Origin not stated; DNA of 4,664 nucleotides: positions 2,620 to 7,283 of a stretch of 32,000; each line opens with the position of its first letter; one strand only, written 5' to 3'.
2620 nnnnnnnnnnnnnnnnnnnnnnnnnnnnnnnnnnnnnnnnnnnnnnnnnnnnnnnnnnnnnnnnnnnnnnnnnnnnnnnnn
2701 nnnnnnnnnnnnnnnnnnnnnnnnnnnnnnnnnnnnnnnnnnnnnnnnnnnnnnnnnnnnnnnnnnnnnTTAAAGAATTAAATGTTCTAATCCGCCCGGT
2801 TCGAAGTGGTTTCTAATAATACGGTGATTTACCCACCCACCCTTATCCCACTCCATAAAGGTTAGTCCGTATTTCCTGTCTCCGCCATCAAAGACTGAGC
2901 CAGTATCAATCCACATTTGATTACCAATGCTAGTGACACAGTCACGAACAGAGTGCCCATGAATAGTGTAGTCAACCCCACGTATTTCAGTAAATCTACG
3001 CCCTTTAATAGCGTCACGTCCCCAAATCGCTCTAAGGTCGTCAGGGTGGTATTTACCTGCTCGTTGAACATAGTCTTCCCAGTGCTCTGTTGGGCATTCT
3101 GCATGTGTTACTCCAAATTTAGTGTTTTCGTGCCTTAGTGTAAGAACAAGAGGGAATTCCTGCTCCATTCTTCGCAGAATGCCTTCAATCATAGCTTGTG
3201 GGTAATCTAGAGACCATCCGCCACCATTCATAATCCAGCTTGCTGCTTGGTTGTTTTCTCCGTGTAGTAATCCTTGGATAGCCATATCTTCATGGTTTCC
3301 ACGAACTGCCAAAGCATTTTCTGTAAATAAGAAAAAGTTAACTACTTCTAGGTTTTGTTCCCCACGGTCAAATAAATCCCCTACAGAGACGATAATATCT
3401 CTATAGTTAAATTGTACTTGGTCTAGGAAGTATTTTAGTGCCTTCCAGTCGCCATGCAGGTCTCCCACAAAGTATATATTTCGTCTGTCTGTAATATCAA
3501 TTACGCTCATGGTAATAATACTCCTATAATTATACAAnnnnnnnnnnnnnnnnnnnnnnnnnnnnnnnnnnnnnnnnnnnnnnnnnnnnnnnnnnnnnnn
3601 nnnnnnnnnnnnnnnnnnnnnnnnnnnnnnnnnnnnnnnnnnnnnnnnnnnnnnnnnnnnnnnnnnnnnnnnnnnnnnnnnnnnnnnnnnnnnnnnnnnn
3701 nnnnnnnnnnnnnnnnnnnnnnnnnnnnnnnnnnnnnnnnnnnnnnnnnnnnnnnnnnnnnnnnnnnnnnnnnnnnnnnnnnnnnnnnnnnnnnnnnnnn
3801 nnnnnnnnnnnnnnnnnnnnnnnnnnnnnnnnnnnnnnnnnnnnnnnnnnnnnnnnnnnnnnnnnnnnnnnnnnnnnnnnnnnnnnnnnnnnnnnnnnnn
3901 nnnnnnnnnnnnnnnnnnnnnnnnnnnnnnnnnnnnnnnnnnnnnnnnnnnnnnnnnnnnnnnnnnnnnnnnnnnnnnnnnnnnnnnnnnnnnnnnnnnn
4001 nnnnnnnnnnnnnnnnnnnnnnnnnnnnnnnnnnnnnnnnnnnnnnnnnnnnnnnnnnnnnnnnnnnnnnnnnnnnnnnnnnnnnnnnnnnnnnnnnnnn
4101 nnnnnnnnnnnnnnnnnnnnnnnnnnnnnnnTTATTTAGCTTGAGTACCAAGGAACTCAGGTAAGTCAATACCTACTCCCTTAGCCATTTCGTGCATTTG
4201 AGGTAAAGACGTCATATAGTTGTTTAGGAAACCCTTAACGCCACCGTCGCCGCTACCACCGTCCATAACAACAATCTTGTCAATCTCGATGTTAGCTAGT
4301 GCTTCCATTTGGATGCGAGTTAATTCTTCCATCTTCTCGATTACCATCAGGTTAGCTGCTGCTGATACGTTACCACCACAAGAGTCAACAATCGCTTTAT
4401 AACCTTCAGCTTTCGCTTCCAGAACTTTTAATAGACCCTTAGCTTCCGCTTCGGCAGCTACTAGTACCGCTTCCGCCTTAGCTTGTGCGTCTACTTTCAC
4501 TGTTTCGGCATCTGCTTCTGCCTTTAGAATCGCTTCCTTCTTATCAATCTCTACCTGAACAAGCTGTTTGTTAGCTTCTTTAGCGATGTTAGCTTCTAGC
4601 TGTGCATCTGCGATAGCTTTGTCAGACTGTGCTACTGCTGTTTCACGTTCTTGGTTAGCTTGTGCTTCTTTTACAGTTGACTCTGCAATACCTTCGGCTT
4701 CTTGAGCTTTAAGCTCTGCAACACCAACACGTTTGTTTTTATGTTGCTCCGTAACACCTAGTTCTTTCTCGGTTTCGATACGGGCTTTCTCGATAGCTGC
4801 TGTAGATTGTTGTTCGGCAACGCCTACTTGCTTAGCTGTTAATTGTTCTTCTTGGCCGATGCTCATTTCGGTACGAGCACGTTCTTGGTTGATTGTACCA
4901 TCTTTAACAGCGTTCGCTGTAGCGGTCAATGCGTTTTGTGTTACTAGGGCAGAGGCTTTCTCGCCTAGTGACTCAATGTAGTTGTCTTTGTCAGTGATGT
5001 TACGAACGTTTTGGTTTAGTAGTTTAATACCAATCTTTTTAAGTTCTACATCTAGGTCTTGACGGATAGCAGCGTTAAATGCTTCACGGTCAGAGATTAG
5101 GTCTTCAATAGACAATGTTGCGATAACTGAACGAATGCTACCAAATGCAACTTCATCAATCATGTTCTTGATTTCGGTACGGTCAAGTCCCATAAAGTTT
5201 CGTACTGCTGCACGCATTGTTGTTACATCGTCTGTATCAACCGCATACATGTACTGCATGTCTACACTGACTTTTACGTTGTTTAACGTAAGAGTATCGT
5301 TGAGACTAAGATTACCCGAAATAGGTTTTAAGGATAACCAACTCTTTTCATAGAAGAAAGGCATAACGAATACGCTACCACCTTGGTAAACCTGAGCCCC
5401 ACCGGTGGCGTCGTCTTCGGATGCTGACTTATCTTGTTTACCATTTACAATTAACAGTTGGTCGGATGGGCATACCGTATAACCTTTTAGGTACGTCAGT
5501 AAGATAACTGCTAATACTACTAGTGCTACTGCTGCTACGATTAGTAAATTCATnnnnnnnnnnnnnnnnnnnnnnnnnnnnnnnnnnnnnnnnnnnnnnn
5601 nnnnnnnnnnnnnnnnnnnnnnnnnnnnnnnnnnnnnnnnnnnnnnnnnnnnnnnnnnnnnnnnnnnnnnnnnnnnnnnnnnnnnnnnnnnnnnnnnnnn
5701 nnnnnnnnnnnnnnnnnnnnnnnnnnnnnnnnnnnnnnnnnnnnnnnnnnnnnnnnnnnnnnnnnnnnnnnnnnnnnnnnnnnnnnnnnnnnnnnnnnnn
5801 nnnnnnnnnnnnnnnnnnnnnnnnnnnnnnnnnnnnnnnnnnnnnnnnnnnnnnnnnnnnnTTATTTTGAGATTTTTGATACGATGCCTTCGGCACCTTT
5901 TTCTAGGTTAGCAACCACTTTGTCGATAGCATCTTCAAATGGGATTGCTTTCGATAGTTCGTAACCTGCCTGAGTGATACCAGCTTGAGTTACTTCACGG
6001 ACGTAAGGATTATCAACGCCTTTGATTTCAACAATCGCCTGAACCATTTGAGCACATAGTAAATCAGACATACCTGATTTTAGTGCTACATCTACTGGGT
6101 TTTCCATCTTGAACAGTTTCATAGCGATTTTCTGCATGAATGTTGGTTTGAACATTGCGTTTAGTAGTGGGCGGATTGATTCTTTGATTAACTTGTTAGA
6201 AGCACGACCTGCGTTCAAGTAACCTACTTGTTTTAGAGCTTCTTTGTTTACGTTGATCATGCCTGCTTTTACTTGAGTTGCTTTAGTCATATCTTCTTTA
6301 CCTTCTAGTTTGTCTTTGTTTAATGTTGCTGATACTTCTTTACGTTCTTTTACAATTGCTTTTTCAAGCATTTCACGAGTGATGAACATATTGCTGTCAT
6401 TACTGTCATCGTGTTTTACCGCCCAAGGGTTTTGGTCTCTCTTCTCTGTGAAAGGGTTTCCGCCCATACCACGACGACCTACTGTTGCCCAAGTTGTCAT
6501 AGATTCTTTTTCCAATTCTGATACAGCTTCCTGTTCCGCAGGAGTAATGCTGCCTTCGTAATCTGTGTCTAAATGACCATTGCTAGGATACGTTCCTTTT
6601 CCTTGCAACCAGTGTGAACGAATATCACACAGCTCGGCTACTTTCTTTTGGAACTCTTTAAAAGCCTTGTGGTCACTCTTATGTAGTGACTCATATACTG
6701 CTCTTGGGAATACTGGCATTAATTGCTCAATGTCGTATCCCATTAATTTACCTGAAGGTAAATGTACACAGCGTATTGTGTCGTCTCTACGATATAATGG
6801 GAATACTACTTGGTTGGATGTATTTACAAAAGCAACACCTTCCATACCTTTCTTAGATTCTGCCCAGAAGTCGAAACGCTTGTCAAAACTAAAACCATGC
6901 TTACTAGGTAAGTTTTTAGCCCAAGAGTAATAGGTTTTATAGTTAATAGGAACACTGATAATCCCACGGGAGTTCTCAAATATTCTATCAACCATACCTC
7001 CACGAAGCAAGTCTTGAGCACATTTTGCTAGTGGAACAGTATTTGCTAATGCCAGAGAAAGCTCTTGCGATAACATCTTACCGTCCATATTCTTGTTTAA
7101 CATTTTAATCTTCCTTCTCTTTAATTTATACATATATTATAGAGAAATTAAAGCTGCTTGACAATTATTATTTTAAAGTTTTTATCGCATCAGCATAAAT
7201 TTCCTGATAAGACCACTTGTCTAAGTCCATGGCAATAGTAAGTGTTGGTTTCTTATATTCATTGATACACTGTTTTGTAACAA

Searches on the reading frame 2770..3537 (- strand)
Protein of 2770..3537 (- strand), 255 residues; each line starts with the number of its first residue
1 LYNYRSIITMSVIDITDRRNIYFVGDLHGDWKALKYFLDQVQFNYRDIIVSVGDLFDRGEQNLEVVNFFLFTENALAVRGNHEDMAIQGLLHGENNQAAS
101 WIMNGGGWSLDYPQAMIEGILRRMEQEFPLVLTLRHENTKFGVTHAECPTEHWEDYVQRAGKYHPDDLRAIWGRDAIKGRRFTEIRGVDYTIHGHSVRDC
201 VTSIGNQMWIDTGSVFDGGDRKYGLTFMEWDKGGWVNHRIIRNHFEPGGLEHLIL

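Call 92: search_protein_families(library=phrogs, proteins=[window:2770-3537:-], max_evalue=0.00001)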
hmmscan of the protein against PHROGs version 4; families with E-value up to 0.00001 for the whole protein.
window:2770-3537:- (255 aa): 5 families
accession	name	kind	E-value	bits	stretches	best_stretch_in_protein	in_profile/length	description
phrog_246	-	other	5.1e-71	240.9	1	9-235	166-387/417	NinI-like serine-threonine phosphatase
phrog_9096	-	unknown function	2.2e-23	83.9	1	12-135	6-129/157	-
phrog_20114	-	other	1.7e-13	52.1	1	18-90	2-77/131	phosphoesterase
phrog_8238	-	DNA, RNA and nucleotide metabolism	2e-10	40.4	1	11-151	164-307/737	RNA ligase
phrog_1649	-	other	2.4e-09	37.3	1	10-86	27-107/308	metallo-phosphoesterase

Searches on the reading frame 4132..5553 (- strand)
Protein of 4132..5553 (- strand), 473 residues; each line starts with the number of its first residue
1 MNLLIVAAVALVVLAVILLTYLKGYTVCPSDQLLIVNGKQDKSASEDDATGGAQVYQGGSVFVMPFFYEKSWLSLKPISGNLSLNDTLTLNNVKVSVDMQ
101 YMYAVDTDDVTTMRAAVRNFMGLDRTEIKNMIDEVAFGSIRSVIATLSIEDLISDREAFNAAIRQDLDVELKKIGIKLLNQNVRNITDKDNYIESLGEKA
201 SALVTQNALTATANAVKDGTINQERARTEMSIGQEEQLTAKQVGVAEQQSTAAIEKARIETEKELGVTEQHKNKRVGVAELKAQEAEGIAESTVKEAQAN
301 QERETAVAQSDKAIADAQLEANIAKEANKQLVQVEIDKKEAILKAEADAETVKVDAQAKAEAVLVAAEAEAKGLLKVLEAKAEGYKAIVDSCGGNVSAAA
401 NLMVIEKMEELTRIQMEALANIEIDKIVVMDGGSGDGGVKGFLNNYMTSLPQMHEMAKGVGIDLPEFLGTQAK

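Call 92: search_protein_families(library=phrogs, proteins=[window:4132-5553:-], max_evalue=0.00001)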
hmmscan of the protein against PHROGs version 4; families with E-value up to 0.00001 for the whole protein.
window:4132-5553:- (473 aa): 1 family
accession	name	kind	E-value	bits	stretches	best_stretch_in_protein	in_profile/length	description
phrog_200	-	other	8.4e-06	26.1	0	4-304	82-317/379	lipoprotein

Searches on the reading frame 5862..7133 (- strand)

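Call 92: search_protein_families(library=phrogs, proteins=[window:5862-7133:-], max_evalue=0.00001)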
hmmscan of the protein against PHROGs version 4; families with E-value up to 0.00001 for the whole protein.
window:5862-7133:- (423 aa): 1 family
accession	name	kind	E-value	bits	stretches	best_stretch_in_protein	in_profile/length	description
phrog_19380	-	unknown function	1.1e-215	717.4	1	11-423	1-398/399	-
